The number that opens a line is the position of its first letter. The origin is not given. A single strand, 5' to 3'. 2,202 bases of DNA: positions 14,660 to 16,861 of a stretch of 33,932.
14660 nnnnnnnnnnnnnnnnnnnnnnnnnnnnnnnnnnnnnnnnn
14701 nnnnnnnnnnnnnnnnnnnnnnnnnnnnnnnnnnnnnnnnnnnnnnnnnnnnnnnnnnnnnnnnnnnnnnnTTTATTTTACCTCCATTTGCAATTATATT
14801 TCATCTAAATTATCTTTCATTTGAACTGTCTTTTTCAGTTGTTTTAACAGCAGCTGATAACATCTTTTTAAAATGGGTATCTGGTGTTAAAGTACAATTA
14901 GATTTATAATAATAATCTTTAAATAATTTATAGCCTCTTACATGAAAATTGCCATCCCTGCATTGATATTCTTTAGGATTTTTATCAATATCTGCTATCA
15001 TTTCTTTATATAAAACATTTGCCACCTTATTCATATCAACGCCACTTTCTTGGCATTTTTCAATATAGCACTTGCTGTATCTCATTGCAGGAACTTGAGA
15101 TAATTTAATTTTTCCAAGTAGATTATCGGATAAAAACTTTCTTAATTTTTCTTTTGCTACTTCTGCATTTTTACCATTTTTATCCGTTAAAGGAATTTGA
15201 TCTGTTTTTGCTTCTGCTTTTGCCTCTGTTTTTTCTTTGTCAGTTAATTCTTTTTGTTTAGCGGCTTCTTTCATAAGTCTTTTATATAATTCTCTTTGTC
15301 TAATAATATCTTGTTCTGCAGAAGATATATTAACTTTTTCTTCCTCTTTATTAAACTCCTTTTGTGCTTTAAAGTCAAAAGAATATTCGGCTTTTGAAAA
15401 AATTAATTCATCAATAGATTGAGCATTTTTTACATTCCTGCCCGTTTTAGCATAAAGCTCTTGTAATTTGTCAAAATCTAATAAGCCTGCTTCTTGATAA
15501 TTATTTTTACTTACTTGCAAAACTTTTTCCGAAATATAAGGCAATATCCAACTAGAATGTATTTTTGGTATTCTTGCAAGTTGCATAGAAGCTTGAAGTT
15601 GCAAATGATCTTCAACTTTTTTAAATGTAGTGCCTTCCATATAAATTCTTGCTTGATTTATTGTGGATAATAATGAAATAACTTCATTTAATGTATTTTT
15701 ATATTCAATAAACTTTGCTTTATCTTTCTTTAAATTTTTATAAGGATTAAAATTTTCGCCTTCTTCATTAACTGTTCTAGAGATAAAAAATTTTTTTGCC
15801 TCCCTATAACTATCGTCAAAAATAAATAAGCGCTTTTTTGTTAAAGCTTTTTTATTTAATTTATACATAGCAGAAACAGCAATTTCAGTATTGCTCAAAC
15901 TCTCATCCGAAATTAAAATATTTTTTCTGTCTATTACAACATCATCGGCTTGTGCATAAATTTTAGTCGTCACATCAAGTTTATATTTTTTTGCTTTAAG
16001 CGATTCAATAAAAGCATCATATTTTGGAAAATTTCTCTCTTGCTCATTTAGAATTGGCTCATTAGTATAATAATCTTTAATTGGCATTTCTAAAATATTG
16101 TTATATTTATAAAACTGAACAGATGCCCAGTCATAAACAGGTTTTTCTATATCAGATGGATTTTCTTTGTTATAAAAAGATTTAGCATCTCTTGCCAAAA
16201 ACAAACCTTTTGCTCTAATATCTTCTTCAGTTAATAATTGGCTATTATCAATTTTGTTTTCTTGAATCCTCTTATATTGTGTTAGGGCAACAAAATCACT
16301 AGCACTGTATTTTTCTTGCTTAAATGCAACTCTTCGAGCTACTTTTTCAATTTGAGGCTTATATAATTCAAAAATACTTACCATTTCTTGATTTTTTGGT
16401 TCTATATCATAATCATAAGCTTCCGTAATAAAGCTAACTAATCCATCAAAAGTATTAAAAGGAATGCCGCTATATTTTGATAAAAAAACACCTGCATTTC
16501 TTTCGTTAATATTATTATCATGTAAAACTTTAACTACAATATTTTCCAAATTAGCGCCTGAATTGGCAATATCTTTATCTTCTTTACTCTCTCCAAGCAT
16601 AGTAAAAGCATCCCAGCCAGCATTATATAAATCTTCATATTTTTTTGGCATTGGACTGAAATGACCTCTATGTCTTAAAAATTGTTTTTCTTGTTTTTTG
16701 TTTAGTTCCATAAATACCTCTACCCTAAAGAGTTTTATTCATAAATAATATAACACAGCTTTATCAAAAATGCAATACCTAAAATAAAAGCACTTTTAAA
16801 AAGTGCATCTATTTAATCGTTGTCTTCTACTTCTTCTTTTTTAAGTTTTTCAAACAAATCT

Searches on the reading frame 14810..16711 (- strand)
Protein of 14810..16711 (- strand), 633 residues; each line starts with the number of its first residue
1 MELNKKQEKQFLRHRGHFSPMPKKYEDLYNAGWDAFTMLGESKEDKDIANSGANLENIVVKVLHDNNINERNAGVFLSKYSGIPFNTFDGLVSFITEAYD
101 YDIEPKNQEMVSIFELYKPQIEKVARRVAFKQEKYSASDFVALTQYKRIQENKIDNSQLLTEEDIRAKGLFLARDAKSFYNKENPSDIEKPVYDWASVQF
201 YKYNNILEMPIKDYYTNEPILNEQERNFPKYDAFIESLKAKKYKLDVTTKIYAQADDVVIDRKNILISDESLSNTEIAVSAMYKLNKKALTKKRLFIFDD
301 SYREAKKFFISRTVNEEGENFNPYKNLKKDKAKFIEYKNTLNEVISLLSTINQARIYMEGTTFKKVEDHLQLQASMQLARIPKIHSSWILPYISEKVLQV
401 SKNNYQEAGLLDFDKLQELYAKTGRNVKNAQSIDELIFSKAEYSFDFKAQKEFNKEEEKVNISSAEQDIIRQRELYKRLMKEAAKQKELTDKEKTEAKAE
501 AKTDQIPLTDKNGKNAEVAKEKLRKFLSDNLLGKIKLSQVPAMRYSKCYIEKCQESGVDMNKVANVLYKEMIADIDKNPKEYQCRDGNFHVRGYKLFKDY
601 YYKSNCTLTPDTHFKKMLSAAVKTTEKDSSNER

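Call 4: search_protein_families(library=pfam, proteins=[window:14810-16711:-])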
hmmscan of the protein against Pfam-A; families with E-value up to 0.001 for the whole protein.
window:14810-16711:- (633 aa): 0 families

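Call 7: search_protein_families(library=ncbifam, proteins=[window:14810-16711:-], max_evalue=0.1)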
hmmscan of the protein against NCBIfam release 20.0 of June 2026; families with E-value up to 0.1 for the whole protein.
window:14810-16711:- (633 aa): 0 families

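Call 36: search_protein_families(library=phrogs, proteins=[window:14810-16711:-], max_evalue=0.01)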
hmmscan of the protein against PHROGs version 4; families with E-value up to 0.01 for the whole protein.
window:14810-16711:- (633 aa): 0 families

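Call 42: search_solved_structures(query=window:14810-16711:-, max_evalue=1)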
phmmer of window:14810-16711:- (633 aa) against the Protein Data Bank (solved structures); distinct sequences matched with E-value up to 1: 3.
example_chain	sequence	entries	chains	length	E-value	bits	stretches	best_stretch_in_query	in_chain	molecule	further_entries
7pj4_AAA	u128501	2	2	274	0.033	16.2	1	306-425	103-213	Putative endo-beta-N-acetylglucosaminidase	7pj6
7pj3_AAA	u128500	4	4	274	0.034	16.2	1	306-425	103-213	Putative endo-beta-N-acetylglucosaminidase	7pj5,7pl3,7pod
4q2w_A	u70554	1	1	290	0.038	16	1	306-425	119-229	Putative endo-beta-N-acetylglucosaminidase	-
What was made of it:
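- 14810..16711 (-): orf633: no TM helix and no family. It is the last gene of the block before the housekeeping gene fba. The only hit is a weak, unreliable similarity to endo-beta-N-acetylglucosaminidases (E = 0.03, call 42).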

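Call 77: search_protein_families(library=pfam, proteins=[window:14810-16711:-], max_evalue=1)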
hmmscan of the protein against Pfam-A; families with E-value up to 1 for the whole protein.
window:14810-16711:- (633 aa): 2 families
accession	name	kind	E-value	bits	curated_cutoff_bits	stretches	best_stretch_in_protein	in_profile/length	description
PF23801.1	DUF7177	-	0.14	12.9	27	1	379-429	5-56/83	Family of unknown function (DUF7177)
PF00416.27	Ribosomal_S13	-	0.94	10.3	31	0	349-386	68-105/128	Ribosomal protein S13/S18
